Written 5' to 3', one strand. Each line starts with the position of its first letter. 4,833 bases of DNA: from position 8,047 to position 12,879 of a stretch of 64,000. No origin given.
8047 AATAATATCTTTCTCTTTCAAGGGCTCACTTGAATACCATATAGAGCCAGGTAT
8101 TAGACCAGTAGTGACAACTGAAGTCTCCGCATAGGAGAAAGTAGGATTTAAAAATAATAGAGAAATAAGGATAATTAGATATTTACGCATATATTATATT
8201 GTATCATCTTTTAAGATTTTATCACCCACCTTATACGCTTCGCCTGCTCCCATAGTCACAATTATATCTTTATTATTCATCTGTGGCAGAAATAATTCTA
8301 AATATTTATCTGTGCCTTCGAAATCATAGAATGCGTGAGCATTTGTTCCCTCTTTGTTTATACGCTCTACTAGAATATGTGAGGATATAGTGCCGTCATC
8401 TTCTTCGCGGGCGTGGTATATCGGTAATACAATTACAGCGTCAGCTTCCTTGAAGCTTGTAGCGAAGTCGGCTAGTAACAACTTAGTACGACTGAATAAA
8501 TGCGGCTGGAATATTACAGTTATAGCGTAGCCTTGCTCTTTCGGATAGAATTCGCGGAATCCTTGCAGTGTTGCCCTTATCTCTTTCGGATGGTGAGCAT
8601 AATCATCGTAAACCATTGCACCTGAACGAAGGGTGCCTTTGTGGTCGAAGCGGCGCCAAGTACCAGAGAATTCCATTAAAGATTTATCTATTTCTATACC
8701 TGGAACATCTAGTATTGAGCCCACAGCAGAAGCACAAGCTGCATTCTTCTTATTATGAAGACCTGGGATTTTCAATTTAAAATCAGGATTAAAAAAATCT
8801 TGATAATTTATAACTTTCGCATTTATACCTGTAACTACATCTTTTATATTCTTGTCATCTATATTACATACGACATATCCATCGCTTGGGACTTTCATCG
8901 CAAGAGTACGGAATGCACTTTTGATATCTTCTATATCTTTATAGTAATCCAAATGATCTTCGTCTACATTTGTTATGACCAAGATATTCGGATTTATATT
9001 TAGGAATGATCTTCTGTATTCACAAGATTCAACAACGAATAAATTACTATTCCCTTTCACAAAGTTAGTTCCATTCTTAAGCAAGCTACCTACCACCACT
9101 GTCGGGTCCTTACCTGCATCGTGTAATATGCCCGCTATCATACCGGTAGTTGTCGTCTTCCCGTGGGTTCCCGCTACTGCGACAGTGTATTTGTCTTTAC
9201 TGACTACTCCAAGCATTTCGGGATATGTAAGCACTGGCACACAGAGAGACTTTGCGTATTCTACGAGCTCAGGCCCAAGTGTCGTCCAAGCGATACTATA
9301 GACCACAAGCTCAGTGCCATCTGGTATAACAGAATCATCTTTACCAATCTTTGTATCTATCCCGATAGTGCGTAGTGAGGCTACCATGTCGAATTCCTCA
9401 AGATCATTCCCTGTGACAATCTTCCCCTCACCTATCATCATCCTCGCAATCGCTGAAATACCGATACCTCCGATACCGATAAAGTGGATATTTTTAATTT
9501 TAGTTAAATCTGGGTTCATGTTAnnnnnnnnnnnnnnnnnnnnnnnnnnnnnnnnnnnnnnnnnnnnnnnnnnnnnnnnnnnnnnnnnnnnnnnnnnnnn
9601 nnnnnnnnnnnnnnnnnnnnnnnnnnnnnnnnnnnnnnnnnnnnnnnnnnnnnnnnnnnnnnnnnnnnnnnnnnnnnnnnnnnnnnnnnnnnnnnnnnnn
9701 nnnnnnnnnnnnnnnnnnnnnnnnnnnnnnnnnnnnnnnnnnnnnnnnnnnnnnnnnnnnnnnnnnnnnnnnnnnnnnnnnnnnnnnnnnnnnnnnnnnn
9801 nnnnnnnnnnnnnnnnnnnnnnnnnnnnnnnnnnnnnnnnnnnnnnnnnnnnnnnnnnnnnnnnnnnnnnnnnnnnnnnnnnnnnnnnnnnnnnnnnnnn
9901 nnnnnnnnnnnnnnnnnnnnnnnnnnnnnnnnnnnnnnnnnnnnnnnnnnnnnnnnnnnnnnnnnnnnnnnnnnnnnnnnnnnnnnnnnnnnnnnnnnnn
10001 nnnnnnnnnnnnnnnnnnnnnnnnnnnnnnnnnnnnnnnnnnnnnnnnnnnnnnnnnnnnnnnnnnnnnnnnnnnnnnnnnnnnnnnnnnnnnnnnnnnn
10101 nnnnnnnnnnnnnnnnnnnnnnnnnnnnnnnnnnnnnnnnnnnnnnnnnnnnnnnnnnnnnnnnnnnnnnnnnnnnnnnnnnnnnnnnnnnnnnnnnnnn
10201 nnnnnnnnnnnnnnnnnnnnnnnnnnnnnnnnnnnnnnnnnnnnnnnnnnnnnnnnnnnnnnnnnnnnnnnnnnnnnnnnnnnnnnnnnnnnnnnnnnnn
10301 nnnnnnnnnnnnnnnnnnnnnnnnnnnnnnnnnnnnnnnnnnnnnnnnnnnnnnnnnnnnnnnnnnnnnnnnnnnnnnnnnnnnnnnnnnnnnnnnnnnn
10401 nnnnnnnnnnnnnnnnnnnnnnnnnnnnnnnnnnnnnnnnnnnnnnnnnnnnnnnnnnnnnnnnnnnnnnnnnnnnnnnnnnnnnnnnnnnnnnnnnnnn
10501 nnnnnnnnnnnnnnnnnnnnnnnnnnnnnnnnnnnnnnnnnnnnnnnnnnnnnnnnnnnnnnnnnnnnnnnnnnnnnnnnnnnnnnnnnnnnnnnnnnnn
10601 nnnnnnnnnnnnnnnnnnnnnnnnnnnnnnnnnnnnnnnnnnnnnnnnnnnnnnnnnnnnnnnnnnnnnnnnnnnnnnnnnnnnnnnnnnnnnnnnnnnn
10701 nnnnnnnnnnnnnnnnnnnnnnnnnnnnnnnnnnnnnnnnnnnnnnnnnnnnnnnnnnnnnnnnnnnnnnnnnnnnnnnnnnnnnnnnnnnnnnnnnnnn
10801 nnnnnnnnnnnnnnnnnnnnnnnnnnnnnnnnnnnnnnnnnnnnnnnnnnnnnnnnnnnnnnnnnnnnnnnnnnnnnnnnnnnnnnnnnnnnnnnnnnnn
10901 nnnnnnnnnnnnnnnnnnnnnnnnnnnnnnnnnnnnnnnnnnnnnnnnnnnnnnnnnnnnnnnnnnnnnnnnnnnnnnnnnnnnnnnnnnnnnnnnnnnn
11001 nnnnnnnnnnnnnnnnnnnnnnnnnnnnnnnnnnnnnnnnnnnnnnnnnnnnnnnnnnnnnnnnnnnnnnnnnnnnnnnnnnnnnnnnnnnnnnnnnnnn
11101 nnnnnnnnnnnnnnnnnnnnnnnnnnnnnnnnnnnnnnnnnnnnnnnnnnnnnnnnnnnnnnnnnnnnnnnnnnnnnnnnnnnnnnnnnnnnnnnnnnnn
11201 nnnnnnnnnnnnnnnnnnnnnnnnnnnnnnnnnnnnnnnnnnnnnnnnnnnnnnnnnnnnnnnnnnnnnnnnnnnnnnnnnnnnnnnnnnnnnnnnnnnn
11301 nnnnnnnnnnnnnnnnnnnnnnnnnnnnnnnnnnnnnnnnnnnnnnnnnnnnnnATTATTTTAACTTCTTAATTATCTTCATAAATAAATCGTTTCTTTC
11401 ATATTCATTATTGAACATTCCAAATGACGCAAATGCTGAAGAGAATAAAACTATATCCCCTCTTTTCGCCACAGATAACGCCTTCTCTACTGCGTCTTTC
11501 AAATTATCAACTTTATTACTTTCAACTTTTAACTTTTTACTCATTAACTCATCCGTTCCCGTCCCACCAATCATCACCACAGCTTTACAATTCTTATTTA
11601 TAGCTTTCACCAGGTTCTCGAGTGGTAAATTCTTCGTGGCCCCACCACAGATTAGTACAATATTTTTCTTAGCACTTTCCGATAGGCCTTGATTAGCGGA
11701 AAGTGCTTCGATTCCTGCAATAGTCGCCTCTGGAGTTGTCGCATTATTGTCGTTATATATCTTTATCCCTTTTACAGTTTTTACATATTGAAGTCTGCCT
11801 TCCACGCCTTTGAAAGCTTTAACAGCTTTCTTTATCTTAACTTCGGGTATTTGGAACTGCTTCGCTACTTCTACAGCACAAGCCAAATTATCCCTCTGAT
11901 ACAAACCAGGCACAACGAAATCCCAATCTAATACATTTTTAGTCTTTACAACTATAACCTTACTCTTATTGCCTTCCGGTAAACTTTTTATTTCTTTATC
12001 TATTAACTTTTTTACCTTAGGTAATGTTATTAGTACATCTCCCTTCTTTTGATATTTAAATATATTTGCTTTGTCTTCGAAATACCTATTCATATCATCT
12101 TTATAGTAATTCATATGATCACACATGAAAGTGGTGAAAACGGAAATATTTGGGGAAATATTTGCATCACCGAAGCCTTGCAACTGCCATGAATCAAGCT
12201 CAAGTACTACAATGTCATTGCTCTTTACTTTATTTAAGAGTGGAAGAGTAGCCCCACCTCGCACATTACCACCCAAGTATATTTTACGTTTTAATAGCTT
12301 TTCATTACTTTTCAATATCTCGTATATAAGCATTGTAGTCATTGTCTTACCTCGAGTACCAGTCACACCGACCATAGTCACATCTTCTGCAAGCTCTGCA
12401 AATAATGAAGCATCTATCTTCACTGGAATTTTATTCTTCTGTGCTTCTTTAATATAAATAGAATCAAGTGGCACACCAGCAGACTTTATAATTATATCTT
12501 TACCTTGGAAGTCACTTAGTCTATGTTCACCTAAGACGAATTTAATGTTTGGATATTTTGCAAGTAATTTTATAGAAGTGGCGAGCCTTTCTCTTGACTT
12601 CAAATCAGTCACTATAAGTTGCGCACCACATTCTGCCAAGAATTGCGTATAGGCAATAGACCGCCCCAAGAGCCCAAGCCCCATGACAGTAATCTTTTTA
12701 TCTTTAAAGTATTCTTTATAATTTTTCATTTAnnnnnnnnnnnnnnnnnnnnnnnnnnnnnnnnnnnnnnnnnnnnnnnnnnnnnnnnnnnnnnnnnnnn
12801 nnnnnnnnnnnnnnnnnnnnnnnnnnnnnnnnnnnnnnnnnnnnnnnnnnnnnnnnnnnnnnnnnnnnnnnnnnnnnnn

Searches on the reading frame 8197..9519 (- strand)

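Call 52: search_protein_families(library=pfam, proteins=[window:8197-9519:-], max_evalue=0.001)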
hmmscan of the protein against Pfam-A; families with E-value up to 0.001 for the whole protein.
window:8197-9519:- (441 aa): 3 families
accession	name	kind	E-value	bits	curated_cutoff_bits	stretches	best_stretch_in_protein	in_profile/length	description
PF08245.18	Mur_ligase_M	-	1.8e-23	84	24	1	115-239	1-145/200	Mur ligase middle domain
PF02875.26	Mur_ligase_C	-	1e-16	62.4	28.4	1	289-426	1-127/127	Mur ligase, glutamate ligase domain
PF01225.30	Mur_ligase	-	2.6e-13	50.6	21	1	10-111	1-95/95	Mur ligase family, catalytic domain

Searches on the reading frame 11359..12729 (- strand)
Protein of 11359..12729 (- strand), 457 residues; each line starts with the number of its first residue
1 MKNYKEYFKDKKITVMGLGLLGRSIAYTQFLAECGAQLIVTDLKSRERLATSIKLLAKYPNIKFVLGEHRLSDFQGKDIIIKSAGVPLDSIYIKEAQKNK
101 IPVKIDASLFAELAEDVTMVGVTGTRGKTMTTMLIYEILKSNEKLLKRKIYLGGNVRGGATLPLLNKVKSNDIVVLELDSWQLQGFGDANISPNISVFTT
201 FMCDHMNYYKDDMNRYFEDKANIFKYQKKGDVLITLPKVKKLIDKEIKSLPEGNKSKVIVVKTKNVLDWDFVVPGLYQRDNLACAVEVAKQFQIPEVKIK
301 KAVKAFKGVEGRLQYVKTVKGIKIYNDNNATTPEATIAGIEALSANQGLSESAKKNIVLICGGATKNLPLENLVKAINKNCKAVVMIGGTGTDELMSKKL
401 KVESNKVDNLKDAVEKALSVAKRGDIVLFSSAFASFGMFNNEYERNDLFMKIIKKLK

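Call 52: search_protein_families(library=pfam, proteins=[window:11359-12729:-], max_evalue=0.001)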
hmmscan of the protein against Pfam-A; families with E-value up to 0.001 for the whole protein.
window:11359-12729:- (457 aa): 3 families
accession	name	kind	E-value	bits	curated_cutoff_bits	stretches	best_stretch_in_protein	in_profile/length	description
PF08245.18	Mur_ligase_M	-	3.5e-16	60.2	24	1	122-261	1-145/200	Mur ligase middle domain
PF02875.26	Mur_ligase_C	-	9.9e-14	52.7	28.4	1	311-432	1-126/127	Mur ligase, glutamate ligase domain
PF21799.2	MurD-like_N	-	2.3e-08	34.6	27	1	11-103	1-86/88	Mur ligase MurD-like, N-terminal domain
